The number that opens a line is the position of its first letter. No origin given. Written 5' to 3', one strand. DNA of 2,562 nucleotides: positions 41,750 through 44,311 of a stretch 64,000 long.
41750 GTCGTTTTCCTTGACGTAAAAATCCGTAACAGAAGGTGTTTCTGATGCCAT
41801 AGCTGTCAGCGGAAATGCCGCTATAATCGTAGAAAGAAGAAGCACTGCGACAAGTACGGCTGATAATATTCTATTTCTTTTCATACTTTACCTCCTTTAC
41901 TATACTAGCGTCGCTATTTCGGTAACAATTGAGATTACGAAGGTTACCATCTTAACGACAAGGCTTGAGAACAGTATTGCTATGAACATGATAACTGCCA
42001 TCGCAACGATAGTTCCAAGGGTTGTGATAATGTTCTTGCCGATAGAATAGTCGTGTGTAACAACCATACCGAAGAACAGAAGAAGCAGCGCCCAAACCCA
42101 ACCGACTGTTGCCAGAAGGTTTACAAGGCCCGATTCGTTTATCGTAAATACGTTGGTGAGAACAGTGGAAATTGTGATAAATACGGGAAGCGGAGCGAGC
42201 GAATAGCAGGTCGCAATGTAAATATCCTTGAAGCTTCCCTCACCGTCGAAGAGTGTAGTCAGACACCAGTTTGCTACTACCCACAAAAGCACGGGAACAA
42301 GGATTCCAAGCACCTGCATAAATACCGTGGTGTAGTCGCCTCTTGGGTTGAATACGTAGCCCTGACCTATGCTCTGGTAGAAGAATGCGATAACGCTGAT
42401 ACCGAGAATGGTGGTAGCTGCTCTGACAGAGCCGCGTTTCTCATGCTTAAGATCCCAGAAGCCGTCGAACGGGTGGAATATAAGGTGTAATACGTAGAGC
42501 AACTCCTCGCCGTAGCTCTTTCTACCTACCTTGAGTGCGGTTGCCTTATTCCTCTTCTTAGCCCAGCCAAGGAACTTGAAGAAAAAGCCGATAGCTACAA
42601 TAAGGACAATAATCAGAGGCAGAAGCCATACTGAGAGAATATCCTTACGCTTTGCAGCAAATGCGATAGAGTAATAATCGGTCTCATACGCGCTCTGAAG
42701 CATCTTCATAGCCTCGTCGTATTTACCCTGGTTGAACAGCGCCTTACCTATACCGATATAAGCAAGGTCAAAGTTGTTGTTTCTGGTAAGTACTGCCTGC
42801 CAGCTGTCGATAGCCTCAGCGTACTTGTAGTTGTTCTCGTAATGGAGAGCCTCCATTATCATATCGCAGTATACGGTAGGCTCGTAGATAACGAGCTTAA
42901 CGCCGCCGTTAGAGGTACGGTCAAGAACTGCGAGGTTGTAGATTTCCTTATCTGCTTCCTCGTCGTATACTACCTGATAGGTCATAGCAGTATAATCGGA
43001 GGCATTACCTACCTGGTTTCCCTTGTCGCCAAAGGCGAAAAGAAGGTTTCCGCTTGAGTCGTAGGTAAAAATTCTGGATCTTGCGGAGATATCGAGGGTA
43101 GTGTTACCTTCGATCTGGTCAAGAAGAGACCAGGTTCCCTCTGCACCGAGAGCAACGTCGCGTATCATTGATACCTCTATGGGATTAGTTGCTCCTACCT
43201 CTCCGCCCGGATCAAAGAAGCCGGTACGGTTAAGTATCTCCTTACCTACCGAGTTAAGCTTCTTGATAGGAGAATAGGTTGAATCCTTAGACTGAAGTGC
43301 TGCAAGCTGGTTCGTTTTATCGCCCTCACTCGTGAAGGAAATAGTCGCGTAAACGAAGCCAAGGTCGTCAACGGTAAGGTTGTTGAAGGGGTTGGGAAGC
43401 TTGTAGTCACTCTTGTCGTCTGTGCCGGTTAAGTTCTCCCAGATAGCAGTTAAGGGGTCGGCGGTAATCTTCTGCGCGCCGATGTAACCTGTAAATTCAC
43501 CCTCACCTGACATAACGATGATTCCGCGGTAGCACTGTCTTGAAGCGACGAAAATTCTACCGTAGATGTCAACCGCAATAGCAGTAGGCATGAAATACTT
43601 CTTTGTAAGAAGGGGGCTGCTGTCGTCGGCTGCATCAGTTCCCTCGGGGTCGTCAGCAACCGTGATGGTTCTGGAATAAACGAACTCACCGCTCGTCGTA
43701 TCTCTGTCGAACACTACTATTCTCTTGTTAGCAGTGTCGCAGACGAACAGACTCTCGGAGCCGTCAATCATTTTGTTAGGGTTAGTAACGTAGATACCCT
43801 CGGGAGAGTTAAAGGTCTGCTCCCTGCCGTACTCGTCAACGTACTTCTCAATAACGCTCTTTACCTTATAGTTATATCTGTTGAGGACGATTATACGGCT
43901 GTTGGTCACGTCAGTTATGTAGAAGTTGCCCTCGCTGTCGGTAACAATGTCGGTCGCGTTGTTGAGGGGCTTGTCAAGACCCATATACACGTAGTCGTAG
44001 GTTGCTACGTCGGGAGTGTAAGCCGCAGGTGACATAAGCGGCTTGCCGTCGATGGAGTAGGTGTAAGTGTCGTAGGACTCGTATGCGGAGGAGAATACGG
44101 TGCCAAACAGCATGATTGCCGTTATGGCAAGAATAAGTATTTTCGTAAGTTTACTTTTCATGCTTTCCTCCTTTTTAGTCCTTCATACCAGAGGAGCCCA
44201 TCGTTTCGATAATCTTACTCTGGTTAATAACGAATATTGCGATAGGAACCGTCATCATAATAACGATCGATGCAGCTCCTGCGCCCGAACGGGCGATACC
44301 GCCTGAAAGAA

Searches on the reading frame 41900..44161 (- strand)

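Call 5: search_protein_families(library=pfam, proteins=[window:41900-44161:-], max_evalue=0.01)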
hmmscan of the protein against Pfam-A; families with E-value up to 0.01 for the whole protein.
window:41900-44161:- (753 aa): 10 families
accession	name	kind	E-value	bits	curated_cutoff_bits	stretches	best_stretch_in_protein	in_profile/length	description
PF04893.22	Yip1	-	1.8e-16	60.9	28.6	1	559-728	2-172/173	Yip1 domain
PF01436.27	NHL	-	3.6e-07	30.3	20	1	66-92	1-27/28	NHL repeat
PF07719.23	TPR_2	-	1.8e-05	25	27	0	467-493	3-29/34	Tetratricopeptide repeat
PF14559.12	TPR_19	-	4.7e-05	24.1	25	1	446-491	6-51/68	Tetratricopeptide repeat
PF00515.34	TPR_1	-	0.00015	21.9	27.8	1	467-491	3-27/34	Tetratricopeptide repeat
PF13432.12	TPR_16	-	0.00019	22.2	32.7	1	436-493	2-59/65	Tetratricopeptide repeat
PF13414.12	TPR_11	-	0.0015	18.6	26.8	0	446-479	9-42/42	TPR repeat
PF08450.18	SGL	-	0.0017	18.4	26.3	0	62-208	81-202/246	SMP-30/Gluconolactonase/LRE-like region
PF13374.12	TPR_10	-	0.0046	17.4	27.5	0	468-493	5-30/42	Tetratricopeptide repeat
PF13428.12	TPR_14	-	0.0054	17.8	23.5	0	468-496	4-32/44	Tetratricopeptide repeat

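Call 7: search_protein_families(library=ncbifam, proteins=[window:41900-44161:-], max_evalue=0.01)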
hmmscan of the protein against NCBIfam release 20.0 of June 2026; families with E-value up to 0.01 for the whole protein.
window:41900-44161:- (753 aa): 2 families
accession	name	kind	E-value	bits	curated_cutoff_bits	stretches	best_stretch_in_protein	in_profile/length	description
NF035926.1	scyF_NHL_VPEP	equivalog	2.3e-07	30.3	350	1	73-161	206-280/376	scytonemin biosynthesis PEP-CTERM protein ScyF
NF033762.1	social_mot_Tgl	equivalog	0.008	15.5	225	0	446-504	81-139/252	social motility TPR repeat lipoprotein Tgl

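Call 81: search_protein_families(library=pfam, proteins=[window:41900-44161:-], max_evalue=5)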
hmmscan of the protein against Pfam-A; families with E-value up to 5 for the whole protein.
window:41900-44161:- (753 aa): 18 families
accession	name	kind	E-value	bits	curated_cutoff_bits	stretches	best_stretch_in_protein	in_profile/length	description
PF04893.22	Yip1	-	1.8e-16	60.9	28.6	1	559-728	2-172/173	Yip1 domain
PF01436.27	NHL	-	3.6e-07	30.3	20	2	66-92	1-27/28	NHL repeat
PF07719.23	TPR_2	-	1.8e-05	25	27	2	467-493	3-29/34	Tetratricopeptide repeat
PF14559.12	TPR_19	-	4.7e-05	24.1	25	1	446-491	6-51/68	Tetratricopeptide repeat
PF00515.34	TPR_1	-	0.00015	21.9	27.8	1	467-491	3-27/34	Tetratricopeptide repeat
PF13432.12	TPR_16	-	0.00019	22.2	32.7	1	436-493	2-59/65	Tetratricopeptide repeat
PF13414.12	TPR_11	-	0.0015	18.6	26.8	2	446-479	9-42/42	TPR repeat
PF08450.18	SGL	-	0.0017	18.4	26.3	1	62-208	81-202/246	SMP-30/Gluconolactonase/LRE-like region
PF13374.12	TPR_10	-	0.0046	17.4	27.5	1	468-493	5-30/42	Tetratricopeptide repeat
PF13428.12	TPR_14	-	0.0054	17.8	23.5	1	468-496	4-32/44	Tetratricopeptide repeat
PF06739.17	SBBP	-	0.019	15.3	20.5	0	192-206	15-29/38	Beta-propeller repeat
PF13174.12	TPR_6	-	0.021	15.9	26.3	1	467-490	2-25/33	Tetratricopeptide repeat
PF13424.12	TPR_12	-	0.04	14.5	30.1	1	447-493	26-73/77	Tetratricopeptide repeat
PF13181.12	TPR_8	-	0.043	14.4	25.7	1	467-494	3-30/34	Tetratricopeptide repeat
PF24967.1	NTS_TR130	-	0.056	13.4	25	1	459-497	125-161/233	TR130 NTS domain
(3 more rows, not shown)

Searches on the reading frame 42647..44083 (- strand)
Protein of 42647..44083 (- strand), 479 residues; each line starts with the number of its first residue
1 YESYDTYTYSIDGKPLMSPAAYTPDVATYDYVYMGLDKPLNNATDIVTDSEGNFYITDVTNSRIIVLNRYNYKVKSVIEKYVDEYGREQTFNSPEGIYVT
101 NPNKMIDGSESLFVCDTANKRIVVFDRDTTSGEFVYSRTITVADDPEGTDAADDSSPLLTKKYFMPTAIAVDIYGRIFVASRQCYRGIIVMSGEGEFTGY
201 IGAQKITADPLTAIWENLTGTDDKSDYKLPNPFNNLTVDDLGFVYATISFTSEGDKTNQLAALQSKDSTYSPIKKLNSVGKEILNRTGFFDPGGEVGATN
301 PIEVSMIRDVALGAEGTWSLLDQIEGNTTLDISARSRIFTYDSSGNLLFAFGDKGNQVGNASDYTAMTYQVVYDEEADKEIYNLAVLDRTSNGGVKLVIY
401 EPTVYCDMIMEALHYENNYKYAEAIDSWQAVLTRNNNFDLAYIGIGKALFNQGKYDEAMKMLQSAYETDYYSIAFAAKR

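Call 103: predict_structure(protein=window:42647-44083:-)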
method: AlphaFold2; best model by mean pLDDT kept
length: 479 residues; sequences in the alignment: 1
mean_pLDDT: 34.9   pTM: 0.25
mean pLDDT of the five models: 34.9, 29.8, 28.0, 27.4, 27.0
residues with pLDDT >= 90: 0; 70-90: 0; 50-70: 17; < 50: 462
segments of 3 or more residues with pLDDT < 50: 1-123, 140-455, 463-479
pLDDT, mean of each block of 10 residues (from residue 1): 29 30 29 34 38 38 35 39 38 34 34 46 51 51 39 33 34 35 34 35 32 35 31 27 23 24 25 30 35 30 31 35 34 37 39 38 36 37 38 36 31 29 28 34 45 47 45 27
secondary structure, 60 per line:
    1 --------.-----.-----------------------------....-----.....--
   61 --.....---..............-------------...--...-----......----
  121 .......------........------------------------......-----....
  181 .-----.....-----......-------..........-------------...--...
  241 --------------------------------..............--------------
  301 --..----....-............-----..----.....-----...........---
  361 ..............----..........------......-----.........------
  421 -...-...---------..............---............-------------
elements in order: E45-48 E54-58 E63-67 H71-84 E98-100 E111-116 E121-127 E134-141 E166-171 E177-181 E187-191 E197-202 H210-219 H273-286 E309-312 H314-325 E337-341 E347-352 E364-374 E379-388 E395-400 H406-414 H438-451 H455-466
